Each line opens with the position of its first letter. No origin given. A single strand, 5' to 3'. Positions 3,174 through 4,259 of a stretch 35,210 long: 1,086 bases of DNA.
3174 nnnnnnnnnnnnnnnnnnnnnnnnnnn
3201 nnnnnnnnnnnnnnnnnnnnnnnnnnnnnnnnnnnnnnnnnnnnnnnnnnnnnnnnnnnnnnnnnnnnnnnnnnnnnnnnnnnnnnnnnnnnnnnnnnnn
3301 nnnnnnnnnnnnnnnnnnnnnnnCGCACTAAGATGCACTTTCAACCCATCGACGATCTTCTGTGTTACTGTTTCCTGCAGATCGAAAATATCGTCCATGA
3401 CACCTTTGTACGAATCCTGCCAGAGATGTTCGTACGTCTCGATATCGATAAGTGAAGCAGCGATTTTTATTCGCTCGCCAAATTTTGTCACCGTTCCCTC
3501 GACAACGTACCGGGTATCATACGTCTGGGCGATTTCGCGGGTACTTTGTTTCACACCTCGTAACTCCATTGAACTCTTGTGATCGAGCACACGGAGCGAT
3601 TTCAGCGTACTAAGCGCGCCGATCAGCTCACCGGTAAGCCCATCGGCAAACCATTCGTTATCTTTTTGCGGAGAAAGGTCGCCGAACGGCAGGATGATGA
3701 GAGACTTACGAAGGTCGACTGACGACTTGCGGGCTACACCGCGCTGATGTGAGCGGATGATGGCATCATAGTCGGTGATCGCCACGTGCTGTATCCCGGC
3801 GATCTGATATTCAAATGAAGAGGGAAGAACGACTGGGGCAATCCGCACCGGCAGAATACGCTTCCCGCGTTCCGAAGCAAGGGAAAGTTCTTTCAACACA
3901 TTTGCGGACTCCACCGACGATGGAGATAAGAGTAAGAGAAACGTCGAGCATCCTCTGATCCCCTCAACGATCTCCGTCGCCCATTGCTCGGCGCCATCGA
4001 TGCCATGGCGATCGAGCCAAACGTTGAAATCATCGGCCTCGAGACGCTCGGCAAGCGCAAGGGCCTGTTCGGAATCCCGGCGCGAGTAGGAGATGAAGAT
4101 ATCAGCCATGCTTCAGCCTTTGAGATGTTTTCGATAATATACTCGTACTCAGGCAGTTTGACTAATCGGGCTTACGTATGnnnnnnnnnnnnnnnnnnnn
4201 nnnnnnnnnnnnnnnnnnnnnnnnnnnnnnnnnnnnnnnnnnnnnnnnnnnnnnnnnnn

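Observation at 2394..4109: TIR / alpha-beta module / TPR single-chain protein at the end of a protease-propeller gene string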

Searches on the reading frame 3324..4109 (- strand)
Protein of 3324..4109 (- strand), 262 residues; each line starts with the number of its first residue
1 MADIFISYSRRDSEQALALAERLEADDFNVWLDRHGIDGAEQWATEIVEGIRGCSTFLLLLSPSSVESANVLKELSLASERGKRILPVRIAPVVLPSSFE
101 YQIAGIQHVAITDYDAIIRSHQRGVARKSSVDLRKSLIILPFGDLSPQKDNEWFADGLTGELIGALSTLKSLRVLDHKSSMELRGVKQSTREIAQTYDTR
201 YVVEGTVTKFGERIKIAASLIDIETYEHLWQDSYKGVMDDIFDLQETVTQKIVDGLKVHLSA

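Call 84: search_protein_representatives(protein=window:3324-4109:-)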
Query: 262 residues. Proteins with E-value up to 0.001 (for the whole library): 96228; up to 1e-10: 34169; up to 1e-30: 420. The best 150 are listed.
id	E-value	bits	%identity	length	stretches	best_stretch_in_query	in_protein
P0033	4.8e-126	435.7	76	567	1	1-261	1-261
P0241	7.4e-119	412.2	32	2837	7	134-261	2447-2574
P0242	1.4e-91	322.9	58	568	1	1-260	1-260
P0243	1.0e-89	316.8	45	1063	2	1-260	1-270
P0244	1.7e-89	316.1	57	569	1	2-261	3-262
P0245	9.2e-86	303.8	32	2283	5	132-260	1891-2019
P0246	1.2e-85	303.5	54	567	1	3-261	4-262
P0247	6.6e-85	301.0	57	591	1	1-261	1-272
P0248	6.3e-83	294.5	56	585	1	1-261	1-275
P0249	2.0e-82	292.9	56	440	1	3-258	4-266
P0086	2.4e-82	292.6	56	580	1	1-261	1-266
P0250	1.7e-78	280.0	52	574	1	3-262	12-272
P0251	7.7e-77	274.6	52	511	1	1-261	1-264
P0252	9.5e-77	274.3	55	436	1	1-261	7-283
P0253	1.2e-76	273.9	55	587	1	1-261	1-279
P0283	1.2e-63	231.4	48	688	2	1-123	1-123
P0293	4.1e-60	219.9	46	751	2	125-260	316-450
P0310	2.6e-57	210.7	42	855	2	131-261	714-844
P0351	8.3e-48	179.5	34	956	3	1-122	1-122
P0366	7.4e-45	169.9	34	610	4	4-115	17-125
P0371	2.2e-44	168.3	34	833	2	67-260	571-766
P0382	2.5e-42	161.6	36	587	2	115-260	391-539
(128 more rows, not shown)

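Call 87: search_protein_families(library=pfam, proteins=[P0293, P0243, P0245, P0310, P0283, P0351, P0366, P0382, P0371], max_evalue=0.00001)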
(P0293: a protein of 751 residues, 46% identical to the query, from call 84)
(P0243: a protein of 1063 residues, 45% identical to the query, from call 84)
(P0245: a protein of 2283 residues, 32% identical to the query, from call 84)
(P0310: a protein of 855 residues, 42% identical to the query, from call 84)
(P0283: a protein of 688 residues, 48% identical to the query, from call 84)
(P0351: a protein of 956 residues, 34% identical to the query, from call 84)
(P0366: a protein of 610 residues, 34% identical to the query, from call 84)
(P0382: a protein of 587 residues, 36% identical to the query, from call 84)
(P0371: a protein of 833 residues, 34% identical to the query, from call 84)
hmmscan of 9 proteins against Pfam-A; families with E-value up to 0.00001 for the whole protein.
P0293 (751 aa): 11 families
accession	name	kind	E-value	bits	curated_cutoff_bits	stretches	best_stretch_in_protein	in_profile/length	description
PF13676.11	TIR_2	-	2.9e-20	73.4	28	1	4-120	1-117/122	TIR domain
PF07719.23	TPR_2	-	1.2e-17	63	27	0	584-613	4-33/34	Tetratricopeptide repeat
PF00211.25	Guanylate_cyc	-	5.2e-16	59.2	21.9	1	144-305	10-182/183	Adenylate and Guanylate cyclase catalytic domain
PF13181.12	TPR_8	-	1.5e-13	50.1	25.7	0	582-611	2-31/34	Tetratricopeptide repeat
PF00515.34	TPR_1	-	1.7e-12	47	27.8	0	584-611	4-31/34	Tetratricopeptide repeat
PF13414.12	TPR_11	-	1e-11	44.7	26.8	0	485-509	8-32/42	TPR repeat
PF14559.12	TPR_19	-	5.8e-11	43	25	0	557-611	1-55/68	Tetratricopeptide repeat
PF13431.12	TPR_17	-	2.1e-10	40.4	24.4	0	570-600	2-32/34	Tetratricopeptide repeat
PF13429.12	TPR_15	-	6.2e-07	29.5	26.2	0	560-677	159-269/280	Tetratricopeptide repeat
PF13428.12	TPR_14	-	1.3e-06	29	23.5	0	555-588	9-42/44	Tetratricopeptide repeat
PF01582.25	TIR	-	1.3e-06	28.8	21.3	1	4-84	4-90/179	TIR domain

P0243 (1063 aa): 13 families
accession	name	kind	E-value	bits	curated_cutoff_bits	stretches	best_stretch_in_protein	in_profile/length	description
PF13414.12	TPR_11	-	1e-21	76.7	26.8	1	379-415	6-42/42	TPR repeat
PF13431.12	TPR_17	-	4e-21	73.9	24.4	0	391-417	3-29/34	Tetratricopeptide repeat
PF13676.11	TIR_2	-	3.1e-18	66.9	28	1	4-118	1-119/122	TIR domain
PF13181.12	TPR_8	-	6.2e-15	54.5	25.7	0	403-434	3-34/34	Tetratricopeptide repeat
PF07719.23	TPR_2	-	2.5e-14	52.6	27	0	402-434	2-34/34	Tetratricopeptide repeat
PF14559.12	TPR_19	-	5.1e-14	52.8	25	0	381-416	5-40/68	Tetratricopeptide repeat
PF00515.34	TPR_1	-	4.2e-13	48.9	27.8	0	402-434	2-34/34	Tetratricopeptide repeat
PF13428.12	TPR_14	-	4.8e-11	42.6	23.5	0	401-442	1-42/44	Tetratricopeptide repeat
PF13424.12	TPR_12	-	7.7e-09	36.1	30.1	0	510-537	46-73/77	Tetratricopeptide repeat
PF23914.1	TPR_CcmH_CycH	-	1.3e-07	32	42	0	348-434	65-154/158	Cytochrome c-type biogenesis protein H TPR domain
PF13371.12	TPR_9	-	1e-06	29.1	35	0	383-437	11-65/73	Tetratricopeptide repeat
PF24575.1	TPR_Slam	-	1.8e-06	28.8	35.2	0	373-423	53-103/104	Surface lipoprotein assembly modifier, N-terminal TPR repeats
PF04052.18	TolB_N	-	2.7e-06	27.9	22.4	0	626-724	8-105/106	TolB amino-terminal domain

P0245 (2283 aa): 26 families (the best 25 are shown)
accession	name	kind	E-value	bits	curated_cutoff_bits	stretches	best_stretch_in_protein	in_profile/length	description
PF14559.12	TPR_19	-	4.9e-67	222.6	25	0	2129-2173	2-46/68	Tetratricopeptide repeat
PF07719.23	TPR_2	-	6.8e-43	141.7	27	0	1306-1336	3-33/34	Tetratricopeptide repeat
PF13431.12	TPR_17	-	5.4e-42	139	24.4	0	2140-2173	1-34/34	Tetratricopeptide repeat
PF13428.12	TPR_14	-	7.6e-39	128.6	23.5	0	895-933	4-42/44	Tetratricopeptide repeat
PF00515.34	TPR_1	-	2.6e-37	125.6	27.8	0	1306-1336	3-33/34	Tetratricopeptide repeat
PF13414.12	TPR_11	-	2.4e-33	114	26.8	0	495-521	8-34/42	TPR repeat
PF13432.12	TPR_16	-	9.3e-32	109.5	32.7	0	1311-1366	4-59/65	Tetratricopeptide repeat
PF23914.1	TPR_CcmH_CycH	-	2.7e-30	105.7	42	1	882-948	74-143/158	Cytochrome c-type biogenesis protein H TPR domain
PF13181.12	TPR_8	-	2.2e-29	99.5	25.7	0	1745-1777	1-33/34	Tetratricopeptide repeat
PF12895.13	ANAPC3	-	6.3e-26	90.9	27.2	1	905-985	2-81/82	Anaphase-promoting complex, cyclosome, subunit 3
PF03704.23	BTAD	-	1.9e-23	83.9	22.1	1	86-214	22-145/146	Bacterial transcriptional activator domain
PF17680.6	FlgO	-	4.8e-17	62.5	22.6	0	1949-1988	79-118/130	FlgO protein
PF13424.12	TPR_12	-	1.2e-15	57.9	30.1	0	482-540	4-70/77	Tetratricopeptide repeat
PF13371.12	TPR_9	-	1.2e-13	51.3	35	0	1349-1398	6-55/73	Tetratricopeptide repeat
PF25062.1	ARM_TT21_N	-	1.4e-13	51.5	40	0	486-536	105-157/222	Tetratricopeptide repeat protein 21 N-terminal ARM repeat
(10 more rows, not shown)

P0310 (855 aa): 9 families
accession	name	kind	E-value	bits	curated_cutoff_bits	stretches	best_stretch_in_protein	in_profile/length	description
PF00069.31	Pkinase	-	3.5e-44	151.6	31.7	1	2-218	53-254/263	Protein kinase domain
PF07714.23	PK_Tyr_Ser-Thr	-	7.7e-35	120.9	23.1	1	3-224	57-256/258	Protein tyrosine and serine/threonine kinase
PF07719.23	TPR_2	-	2.7e-08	33.8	27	0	471-502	3-34/34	Tetratricopeptide repeat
PF17680.6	FlgO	-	3.9e-08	33.7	22.6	0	240-334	18-115/130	FlgO protein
PF13431.12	TPR_17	-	8.4e-07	29.2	24.4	0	492-522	2-32/34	Tetratricopeptide repeat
PF00515.34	TPR_1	-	1.8e-06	28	27.8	0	472-502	4-34/34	Tetratricopeptide repeat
PF04052.18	TolB_N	-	4.8e-06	27.1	22.4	0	238-333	8-102/106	TolB amino-terminal domain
PF13414.12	TPR_11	-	4.9e-06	26.6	26.8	0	476-514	1-39/42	TPR repeat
PF16539.10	FlgT_M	-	5.1e-06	27.2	31.2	0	287-346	58-146/158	Flagellar assembly protein T, middle domain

P0283 (688 aa): 15 families
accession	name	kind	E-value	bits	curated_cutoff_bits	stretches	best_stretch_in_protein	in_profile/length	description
PF13676.11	TIR_2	-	9.6e-21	75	28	1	4-112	1-109/122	TIR domain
PF13181.12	TPR_8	-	7.8e-18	63.5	25.7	0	405-436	2-33/34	Tetratricopeptide repeat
PF07719.23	TPR_2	-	2.6e-17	61.9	27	0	440-469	3-32/34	Tetratricopeptide repeat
PF13431.12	TPR_17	-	5.6e-14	51.6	24.4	0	428-457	3-32/34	Tetratricopeptide repeat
PF13432.12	TPR_16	-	6.1e-13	49.4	32.7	0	408-470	1-63/65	Tetratricopeptide repeat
PF00515.34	TPR_1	-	1.9e-12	46.8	27.8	0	441-469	4-32/34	Tetratricopeptide repeat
PF13428.12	TPR_14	-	2.9e-10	40.2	23.5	0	516-555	4-43/44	Tetratricopeptide repeat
PF13424.12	TPR_12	-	4.7e-10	40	30.1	0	477-541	8-73/77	Tetratricopeptide repeat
PF13414.12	TPR_11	-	9.4e-10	38.5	26.8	0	395-414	19-38/42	TPR repeat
PF12895.13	ANAPC3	-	4.9e-08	33.6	27.2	0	393-463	12-81/82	Anaphase-promoting complex, cyclosome, subunit 3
PF14559.12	TPR_19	-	3e-07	31.1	25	0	497-545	9-57/68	Tetratricopeptide repeat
PF23914.1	TPR_CcmH_CycH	-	4.6e-07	30.3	42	0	412-468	95-151/158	Cytochrome c-type biogenesis protein H TPR domain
PF13374.12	TPR_10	-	3e-06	27.5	27.5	0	444-467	8-31/42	Tetratricopeptide repeat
PF04049.19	ANAPC8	-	5e-06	26.6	23.8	0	439-488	165-214/267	Anaphase promoting complex subunit 8 / Cdc23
PF01582.25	TIR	-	8.8e-06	26.1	21.3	0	4-83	4-85/179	TIR domain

P0351 (956 aa): 2 families
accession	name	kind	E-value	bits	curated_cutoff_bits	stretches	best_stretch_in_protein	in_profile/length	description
PF13676.11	TIR_2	-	1.5e-53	180.8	28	3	4-114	1-111/122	TIR domain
PF01582.25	TIR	-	1e-06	29.1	21.3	0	320-386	18-84/179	TIR domain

P0366 (610 aa): 3 families
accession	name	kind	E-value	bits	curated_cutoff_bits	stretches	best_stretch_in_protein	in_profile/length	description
PF13676.11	TIR_2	-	1.7e-61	206.5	28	4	17-110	1-101/122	TIR domain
PF08937.16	ThsB_TIR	-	1.2e-24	87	21.2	0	514-565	47-98/100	Thoeris protein ThsB, TIR-like domain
PF01582.25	TIR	-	7.7e-15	55.6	21.3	0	205-270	22-85/179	TIR domain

P0382 (587 aa): 13 families
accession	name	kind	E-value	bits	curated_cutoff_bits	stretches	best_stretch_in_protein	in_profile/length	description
PF07719.23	TPR_2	-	1.4e-17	62.7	27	0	269-299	3-33/34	Tetratricopeptide repeat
PF00515.34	TPR_1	-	1.9e-14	53.2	27.8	0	272-300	6-34/34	Tetratricopeptide repeat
PF13181.12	TPR_8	-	4.7e-13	48.6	25.7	0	270-299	4-33/34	Tetratricopeptide repeat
PF14559.12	TPR_19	-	5.8e-13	49.4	25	0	247-291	5-49/68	Tetratricopeptide repeat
PF13428.12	TPR_14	-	6e-13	48.5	23.5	0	248-275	16-43/44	Tetratricopeptide repeat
PF13414.12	TPR_11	-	4.3e-10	39.6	26.8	0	249-277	10-38/42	TPR repeat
PF13431.12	TPR_17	-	4.4e-10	39.5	24.4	0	256-287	2-33/34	Tetratricopeptide repeat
PF17680.6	FlgO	-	2.5e-08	34.3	22.6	0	63-100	78-115/130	FlgO protein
PF04052.18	TolB_N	-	3e-08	34.1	22.4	0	413-506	12-104/106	TolB amino-terminal domain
PF13432.12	TPR_16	-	4.2e-08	33.9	32.7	0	247-301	11-65/65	Tetratricopeptide repeat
PF13424.12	TPR_12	-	8.8e-07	29.5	30.1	0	247-296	17-74/77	Tetratricopeptide repeat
PF23914.1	TPR_CcmH_CycH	-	4.2e-06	27.1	42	0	261-368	44-149/158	Cytochrome c-type biogenesis protein H TPR domain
PF12895.13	ANAPC3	-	4.5e-06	27.3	27.2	0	247-322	3-76/82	Anaphase-promoting complex, cyclosome, subunit 3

P0371 (833 aa): 3 families
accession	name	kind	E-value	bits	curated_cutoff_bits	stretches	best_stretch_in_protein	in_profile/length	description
PF00069.31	Pkinase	-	2.5e-33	116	31.7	1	1-184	77-259/263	Protein kinase domain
PF07714.23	PK_Tyr_Ser-Thr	-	9.3e-22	78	23.1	1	2-186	81-258/258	Protein tyrosine and serine/threonine kinase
PF04052.18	TolB_N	-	3.1e-09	37.3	22.4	0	219-314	10-104/106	TolB amino-terminal domain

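Call 88: find_encoding_contigs(protein=P0293, flank=8000, max_places=3)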
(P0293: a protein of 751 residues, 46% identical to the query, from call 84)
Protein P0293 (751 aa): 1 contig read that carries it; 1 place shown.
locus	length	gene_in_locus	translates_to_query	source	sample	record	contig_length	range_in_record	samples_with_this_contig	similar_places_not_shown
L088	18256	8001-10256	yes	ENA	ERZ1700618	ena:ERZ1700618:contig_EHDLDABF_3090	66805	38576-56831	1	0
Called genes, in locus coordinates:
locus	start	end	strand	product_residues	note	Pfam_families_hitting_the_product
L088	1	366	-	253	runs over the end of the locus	PF00873:ACR_tran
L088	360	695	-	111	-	PF00873:ACR_tran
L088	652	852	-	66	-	PF00873:ACR_tran (weak)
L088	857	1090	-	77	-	PF00873:ACR_tran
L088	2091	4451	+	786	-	PF24884:NPHP3_hel (weak), PF13181:TPR_8 (faint), PF24885:TPR_NPHP3, PF07719:TPR_2 (faint), PF13424:TPR_12, PF13374:TPR_10, PF00515:TPR_1 (weak), PF13424:TPR_12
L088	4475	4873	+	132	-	PF13424:TPR_12, PF24885:TPR_NPHP3 (faint), PF13374:TPR_10 (weak), PF13424:TPR_12 (weak)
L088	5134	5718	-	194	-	-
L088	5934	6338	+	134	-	-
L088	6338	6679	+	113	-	-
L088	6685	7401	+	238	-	-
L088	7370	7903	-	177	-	PF01661:Macro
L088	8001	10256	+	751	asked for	PF01582:TIR (weak), PF13676:TIR_2, PF07719:TPR_2 (faint), PF13181:TPR_8 (faint), PF13414:TPR_11 (faint), PF13428:TPR_14 (faint), PF21033:RMD1-3 (faint), PF00211:Guanylate_cyc, +5 more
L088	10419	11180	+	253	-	PF24249:DUF7452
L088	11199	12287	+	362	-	PF07484:Collar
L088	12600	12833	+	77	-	PF18962:Por_Secre_tail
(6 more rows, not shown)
